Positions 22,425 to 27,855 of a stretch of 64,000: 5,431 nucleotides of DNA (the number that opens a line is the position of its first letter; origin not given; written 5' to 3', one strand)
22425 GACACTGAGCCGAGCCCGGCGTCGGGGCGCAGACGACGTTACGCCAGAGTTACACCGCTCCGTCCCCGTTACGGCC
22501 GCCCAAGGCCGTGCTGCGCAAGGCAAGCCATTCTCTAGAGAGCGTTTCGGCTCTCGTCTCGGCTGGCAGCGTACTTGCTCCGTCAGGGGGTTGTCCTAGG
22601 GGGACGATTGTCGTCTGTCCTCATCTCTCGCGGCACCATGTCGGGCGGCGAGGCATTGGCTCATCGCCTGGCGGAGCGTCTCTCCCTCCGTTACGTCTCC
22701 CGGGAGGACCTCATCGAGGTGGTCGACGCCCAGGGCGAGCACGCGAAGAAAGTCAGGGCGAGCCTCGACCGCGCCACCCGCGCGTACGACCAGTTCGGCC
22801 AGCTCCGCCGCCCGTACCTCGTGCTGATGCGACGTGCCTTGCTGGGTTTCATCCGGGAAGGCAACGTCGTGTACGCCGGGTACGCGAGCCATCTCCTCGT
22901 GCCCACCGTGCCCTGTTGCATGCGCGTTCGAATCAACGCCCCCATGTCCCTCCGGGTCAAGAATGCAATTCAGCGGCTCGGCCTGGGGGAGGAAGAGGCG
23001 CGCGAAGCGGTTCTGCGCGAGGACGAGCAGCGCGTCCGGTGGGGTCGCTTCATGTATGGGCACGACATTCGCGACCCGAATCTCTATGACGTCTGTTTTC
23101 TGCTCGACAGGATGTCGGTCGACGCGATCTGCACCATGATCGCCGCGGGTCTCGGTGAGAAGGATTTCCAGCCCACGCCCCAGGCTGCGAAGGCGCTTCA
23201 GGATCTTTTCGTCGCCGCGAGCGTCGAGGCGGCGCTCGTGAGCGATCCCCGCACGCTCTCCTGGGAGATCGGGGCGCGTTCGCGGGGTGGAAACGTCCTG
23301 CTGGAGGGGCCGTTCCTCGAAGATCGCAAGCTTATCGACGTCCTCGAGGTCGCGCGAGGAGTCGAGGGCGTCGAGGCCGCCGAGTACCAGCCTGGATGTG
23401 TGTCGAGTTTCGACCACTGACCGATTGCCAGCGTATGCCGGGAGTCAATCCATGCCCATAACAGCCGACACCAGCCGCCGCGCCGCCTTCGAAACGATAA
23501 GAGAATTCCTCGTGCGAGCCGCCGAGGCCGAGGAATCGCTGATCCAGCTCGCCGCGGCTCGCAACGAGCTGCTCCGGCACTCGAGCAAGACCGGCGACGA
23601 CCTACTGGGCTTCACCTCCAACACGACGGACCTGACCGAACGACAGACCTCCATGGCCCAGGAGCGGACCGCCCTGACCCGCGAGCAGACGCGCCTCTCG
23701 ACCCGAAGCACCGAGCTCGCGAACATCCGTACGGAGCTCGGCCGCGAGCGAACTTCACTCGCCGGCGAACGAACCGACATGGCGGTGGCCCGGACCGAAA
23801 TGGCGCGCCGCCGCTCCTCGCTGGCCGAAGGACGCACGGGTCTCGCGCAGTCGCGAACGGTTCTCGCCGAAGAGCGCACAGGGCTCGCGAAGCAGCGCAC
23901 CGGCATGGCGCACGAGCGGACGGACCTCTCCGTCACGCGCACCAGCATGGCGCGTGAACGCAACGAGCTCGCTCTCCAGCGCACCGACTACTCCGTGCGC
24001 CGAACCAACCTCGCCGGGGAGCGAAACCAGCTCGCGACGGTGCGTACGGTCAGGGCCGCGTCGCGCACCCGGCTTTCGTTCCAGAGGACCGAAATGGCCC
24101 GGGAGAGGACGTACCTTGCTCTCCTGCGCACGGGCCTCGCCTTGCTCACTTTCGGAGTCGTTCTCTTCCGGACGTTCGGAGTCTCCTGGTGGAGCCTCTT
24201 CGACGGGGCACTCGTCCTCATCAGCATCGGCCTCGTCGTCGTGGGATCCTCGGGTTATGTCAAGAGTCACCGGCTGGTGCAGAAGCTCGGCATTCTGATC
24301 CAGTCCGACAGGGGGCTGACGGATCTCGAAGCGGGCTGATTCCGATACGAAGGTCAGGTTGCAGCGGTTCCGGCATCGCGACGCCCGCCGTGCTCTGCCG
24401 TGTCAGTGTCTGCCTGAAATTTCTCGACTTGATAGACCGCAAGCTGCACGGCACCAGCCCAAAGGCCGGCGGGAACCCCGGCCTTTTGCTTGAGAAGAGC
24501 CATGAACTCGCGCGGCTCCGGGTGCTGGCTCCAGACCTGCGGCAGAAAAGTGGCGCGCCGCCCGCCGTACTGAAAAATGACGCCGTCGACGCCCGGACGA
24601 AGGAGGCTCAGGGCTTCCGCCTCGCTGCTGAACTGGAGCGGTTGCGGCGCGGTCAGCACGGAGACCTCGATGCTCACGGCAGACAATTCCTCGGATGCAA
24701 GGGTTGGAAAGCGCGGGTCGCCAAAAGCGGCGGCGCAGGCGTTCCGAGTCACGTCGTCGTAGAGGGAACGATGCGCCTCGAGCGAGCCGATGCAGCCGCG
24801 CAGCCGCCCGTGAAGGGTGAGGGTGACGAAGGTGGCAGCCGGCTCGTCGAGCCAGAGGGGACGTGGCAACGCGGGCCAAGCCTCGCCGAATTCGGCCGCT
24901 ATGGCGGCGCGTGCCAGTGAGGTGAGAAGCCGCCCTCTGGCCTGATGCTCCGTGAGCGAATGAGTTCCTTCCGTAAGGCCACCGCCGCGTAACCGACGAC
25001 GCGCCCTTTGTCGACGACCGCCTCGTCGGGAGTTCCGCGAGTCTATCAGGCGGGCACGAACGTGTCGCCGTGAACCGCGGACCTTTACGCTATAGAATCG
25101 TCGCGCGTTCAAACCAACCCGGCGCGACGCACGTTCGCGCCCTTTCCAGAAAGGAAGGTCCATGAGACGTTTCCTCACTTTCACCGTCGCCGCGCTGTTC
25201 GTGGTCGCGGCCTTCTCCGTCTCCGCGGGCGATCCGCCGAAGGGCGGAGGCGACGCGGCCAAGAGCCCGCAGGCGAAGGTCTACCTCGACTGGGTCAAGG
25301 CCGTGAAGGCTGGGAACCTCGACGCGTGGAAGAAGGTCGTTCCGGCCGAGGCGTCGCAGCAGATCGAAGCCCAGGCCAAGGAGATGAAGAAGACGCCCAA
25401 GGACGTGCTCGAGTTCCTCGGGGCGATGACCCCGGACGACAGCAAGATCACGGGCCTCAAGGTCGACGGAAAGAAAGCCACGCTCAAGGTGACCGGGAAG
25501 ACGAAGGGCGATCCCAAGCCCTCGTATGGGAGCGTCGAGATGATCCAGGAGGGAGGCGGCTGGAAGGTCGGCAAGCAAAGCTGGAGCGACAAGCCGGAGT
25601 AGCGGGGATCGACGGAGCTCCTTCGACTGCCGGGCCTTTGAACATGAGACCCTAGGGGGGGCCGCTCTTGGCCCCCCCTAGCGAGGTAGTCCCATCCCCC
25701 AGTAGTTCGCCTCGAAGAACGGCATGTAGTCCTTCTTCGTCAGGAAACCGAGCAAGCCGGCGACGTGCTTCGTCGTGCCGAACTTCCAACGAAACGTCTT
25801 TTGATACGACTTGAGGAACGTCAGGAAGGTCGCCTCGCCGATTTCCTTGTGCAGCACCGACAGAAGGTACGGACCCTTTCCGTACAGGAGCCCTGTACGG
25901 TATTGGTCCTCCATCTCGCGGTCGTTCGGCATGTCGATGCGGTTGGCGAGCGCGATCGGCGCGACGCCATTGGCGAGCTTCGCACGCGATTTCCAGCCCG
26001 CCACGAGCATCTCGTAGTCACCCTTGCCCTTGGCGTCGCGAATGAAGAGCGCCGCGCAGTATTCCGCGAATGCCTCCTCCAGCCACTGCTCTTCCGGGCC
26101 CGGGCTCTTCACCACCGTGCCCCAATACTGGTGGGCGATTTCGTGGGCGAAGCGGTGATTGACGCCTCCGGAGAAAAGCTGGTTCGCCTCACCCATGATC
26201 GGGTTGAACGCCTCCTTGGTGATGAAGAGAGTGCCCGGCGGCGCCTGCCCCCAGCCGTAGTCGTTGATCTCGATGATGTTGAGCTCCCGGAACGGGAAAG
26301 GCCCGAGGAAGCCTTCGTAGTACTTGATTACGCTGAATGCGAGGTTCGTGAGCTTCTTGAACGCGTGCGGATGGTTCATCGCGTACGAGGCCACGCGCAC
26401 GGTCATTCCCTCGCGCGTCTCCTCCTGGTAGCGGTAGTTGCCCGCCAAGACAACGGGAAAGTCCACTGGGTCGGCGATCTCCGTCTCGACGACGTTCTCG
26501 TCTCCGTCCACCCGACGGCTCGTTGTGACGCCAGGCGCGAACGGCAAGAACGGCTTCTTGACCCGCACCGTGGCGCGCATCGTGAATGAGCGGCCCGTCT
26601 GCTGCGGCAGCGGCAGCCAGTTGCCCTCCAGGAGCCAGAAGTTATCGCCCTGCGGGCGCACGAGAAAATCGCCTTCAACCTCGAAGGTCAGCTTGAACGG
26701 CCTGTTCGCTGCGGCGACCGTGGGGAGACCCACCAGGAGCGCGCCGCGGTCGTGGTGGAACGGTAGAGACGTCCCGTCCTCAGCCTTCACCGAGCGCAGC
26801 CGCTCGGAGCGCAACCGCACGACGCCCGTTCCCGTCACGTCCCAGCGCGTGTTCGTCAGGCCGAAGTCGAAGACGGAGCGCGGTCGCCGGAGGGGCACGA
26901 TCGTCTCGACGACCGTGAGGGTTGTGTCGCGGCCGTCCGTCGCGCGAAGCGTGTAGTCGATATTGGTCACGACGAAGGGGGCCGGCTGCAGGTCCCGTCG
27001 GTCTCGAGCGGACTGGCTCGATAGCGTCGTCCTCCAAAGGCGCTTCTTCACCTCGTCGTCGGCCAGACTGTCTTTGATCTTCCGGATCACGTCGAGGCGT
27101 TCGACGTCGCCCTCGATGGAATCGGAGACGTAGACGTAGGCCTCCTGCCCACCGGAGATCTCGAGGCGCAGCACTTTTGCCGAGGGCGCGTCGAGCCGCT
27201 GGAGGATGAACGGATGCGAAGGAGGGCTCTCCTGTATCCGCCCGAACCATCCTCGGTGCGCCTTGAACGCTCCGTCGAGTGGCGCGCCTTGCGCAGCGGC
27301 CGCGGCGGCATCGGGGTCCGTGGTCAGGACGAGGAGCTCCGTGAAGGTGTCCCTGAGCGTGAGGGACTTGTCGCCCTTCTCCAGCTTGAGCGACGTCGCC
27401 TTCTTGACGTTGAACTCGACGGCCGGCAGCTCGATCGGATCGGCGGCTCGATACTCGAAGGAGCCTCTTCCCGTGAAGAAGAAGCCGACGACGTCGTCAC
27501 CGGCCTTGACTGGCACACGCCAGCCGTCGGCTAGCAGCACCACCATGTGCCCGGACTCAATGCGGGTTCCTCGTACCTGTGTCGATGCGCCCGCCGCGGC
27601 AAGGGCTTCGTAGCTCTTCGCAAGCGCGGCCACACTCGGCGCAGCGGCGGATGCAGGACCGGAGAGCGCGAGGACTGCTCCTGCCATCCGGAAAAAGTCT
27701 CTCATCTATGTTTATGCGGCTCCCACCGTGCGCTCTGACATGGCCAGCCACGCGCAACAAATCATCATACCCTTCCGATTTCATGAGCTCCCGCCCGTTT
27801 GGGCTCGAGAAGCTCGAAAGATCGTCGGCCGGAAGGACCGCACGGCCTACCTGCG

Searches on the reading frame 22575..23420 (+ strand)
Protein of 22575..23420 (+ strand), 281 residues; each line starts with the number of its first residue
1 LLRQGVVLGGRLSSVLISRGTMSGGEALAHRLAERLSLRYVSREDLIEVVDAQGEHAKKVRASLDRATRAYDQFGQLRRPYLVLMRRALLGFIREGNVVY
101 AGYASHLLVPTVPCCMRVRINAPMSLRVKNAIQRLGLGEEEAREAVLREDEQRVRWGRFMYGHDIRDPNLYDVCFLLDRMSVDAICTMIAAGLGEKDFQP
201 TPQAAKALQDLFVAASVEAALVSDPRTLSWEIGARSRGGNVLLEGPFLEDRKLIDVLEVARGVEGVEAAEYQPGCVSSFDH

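Call 3: search_protein_families(library=pfam, proteins=[window:22575-23420:+], max_evalue=0.01)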
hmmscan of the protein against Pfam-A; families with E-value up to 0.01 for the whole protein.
window:22575-23420:+ (281 aa): 1 family
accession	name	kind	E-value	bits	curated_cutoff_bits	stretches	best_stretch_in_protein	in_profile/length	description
PF13189.12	Cytidylate_kin2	-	1.9e-27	97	28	1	17-175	4-172/176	Cytidylate kinase-like family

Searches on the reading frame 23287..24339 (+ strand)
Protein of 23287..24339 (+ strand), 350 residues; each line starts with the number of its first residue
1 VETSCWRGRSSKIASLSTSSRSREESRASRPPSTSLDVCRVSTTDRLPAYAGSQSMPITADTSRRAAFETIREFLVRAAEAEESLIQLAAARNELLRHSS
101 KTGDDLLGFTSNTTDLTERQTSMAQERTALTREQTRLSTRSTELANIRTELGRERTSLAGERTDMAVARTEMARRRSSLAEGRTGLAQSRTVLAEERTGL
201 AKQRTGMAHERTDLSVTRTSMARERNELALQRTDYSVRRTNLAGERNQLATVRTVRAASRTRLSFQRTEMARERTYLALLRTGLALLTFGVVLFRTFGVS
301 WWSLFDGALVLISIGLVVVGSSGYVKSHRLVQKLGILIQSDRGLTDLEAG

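Call 25: search_protein_families(library=pfam, proteins=[window:23287-24339:+], max_evalue=0.0001)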
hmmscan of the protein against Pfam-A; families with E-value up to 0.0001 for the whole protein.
window:23287-24339:+ (350 aa): 1 family
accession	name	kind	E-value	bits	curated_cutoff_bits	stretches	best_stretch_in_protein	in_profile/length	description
PF02656.20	DUF202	-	7.7e-09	36.3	23.4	1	267-325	1-63/68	Domain of unknown function (DUF202)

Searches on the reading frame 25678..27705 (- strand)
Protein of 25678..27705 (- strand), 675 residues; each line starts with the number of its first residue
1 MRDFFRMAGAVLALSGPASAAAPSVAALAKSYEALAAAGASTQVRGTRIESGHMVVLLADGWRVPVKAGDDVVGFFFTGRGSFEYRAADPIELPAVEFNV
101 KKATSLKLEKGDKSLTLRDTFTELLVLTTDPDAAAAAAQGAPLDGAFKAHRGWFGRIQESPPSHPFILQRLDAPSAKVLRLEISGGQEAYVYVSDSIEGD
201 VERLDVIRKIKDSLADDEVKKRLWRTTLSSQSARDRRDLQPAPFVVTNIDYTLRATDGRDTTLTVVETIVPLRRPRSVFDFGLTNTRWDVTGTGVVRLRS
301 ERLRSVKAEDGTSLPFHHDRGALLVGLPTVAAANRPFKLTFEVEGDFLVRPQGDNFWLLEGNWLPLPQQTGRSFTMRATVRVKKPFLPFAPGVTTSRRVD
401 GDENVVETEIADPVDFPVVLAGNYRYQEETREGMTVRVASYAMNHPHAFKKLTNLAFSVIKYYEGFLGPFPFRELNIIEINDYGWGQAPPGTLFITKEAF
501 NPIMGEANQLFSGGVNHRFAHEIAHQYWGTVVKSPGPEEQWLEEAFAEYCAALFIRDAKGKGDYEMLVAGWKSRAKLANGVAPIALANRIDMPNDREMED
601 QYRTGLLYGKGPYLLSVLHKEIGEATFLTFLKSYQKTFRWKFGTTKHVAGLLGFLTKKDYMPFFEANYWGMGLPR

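Call 25: search_protein_families(library=pfam, proteins=[window:25678-27705:-], max_evalue=0.0001)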
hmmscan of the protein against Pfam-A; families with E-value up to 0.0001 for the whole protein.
window:25678-27705:- (675 aa): 1 family
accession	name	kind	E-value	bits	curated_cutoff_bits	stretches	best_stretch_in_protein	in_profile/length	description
PF01433.26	Peptidase_M1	-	2.2e-14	54.1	27.7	1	459-646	9-197/218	Peptidase family M1 domain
